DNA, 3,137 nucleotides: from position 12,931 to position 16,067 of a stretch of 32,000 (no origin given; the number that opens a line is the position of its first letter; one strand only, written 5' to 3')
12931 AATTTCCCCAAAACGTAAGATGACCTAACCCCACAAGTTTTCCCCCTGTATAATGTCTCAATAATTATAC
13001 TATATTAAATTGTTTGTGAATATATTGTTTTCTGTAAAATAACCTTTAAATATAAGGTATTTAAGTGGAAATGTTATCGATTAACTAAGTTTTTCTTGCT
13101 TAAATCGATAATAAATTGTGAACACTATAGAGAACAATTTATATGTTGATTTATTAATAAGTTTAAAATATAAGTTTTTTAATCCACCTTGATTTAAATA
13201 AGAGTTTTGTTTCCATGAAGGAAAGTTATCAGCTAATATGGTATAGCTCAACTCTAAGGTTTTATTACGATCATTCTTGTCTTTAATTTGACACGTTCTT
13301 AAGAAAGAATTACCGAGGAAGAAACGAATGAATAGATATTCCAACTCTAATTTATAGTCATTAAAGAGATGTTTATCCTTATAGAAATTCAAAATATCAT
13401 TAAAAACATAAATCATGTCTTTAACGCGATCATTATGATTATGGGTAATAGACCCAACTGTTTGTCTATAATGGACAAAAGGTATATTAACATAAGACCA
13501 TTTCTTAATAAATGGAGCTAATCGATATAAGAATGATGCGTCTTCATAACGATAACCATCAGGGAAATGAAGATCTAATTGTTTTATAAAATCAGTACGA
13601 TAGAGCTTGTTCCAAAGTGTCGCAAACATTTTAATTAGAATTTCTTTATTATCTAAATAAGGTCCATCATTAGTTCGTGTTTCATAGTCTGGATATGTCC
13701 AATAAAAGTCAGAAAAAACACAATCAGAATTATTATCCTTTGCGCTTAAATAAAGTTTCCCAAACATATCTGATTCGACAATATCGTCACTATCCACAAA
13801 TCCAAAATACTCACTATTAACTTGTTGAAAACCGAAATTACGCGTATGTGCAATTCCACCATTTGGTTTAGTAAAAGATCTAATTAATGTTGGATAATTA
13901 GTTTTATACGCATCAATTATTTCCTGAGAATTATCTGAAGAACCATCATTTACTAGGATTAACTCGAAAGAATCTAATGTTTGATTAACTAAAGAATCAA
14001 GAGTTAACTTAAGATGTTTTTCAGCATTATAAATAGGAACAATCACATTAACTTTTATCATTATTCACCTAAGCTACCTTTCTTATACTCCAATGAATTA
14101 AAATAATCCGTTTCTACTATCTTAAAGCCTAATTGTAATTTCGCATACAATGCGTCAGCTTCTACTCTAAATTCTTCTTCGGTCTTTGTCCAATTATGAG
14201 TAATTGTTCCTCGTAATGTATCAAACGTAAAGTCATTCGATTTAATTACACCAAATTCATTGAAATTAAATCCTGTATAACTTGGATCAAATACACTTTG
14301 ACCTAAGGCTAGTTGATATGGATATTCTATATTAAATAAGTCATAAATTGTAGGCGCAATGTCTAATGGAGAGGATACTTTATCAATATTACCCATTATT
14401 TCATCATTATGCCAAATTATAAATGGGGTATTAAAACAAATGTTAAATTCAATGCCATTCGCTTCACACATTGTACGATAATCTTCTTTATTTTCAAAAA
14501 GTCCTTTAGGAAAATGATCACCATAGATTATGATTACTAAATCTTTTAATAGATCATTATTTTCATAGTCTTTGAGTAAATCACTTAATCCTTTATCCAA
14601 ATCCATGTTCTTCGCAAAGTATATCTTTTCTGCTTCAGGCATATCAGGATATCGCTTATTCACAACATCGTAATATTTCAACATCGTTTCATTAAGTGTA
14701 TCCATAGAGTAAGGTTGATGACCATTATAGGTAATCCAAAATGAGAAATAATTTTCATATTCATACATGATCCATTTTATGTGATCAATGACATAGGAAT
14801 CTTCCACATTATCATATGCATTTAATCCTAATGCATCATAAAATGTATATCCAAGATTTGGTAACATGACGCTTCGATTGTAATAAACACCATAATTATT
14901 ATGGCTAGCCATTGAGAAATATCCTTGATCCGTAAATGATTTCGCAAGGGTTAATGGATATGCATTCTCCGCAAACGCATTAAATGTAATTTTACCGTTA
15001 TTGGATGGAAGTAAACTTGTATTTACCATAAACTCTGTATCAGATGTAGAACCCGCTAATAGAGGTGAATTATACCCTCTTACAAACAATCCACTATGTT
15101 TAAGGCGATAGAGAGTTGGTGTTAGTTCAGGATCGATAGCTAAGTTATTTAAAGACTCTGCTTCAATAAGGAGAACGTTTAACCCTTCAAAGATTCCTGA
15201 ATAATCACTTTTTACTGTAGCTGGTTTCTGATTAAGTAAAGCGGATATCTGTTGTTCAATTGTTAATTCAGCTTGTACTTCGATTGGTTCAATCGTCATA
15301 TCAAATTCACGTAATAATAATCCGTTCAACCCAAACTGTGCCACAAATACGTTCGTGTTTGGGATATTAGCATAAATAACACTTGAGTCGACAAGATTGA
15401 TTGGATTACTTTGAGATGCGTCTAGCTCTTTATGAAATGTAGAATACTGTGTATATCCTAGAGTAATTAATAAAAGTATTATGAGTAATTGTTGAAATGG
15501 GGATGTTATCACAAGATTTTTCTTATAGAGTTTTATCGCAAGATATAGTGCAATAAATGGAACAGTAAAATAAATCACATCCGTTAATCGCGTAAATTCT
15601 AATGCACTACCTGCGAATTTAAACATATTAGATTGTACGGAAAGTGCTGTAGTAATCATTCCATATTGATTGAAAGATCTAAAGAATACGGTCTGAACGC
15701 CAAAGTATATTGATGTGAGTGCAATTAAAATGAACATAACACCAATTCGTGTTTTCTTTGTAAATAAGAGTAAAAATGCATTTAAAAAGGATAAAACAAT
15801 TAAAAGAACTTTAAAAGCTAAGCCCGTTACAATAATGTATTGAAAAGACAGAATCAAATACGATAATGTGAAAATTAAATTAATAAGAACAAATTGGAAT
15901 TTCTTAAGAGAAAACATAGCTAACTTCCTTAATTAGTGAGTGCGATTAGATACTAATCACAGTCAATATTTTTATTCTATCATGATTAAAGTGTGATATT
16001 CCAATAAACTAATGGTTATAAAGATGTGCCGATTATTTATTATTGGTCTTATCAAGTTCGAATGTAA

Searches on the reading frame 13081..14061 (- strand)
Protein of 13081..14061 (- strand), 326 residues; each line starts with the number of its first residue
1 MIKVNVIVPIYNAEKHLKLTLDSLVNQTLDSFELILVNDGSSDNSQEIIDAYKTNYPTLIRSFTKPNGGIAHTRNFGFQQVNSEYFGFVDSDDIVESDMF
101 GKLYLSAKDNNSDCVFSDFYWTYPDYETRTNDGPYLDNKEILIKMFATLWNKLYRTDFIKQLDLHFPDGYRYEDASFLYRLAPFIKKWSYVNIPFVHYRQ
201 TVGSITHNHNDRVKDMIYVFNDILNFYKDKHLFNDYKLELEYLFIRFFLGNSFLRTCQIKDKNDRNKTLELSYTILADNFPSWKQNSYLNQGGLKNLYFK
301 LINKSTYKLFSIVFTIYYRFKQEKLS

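Call 30: search_protein_families(library=pfam, proteins=[window:13081-14061:-], max_evalue=0.01)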
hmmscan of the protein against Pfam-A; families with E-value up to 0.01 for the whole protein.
window:13081-14061:- (326 aa): 3 families
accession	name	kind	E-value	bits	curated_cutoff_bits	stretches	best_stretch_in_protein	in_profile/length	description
PF00535.33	Glycos_transf_2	-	1.2e-29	103.9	23.3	1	6-135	2-131/168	Glycosyl transferase family 2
PF10111.15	Glyco_tranf_2_2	-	2.3e-10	40.9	27.3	1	6-103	2-102/276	Glycosyltransferase like family 2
PF13641.12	Glyco_tranf_2_3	-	1.2e-07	32.5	27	1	4-109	3-113/230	Glycosyltransferase like family 2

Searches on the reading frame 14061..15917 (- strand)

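Call 30: search_protein_families(library=pfam, proteins=[window:14061-15917:-], max_evalue=0.01)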
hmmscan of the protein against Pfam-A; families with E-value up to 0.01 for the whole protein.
window:14061-15917:- (618 aa): 1 family
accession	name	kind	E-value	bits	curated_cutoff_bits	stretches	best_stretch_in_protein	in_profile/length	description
PF00884.28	Sulfatase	-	3.2e-16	59.9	25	1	247-530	2-301/301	Sulfatase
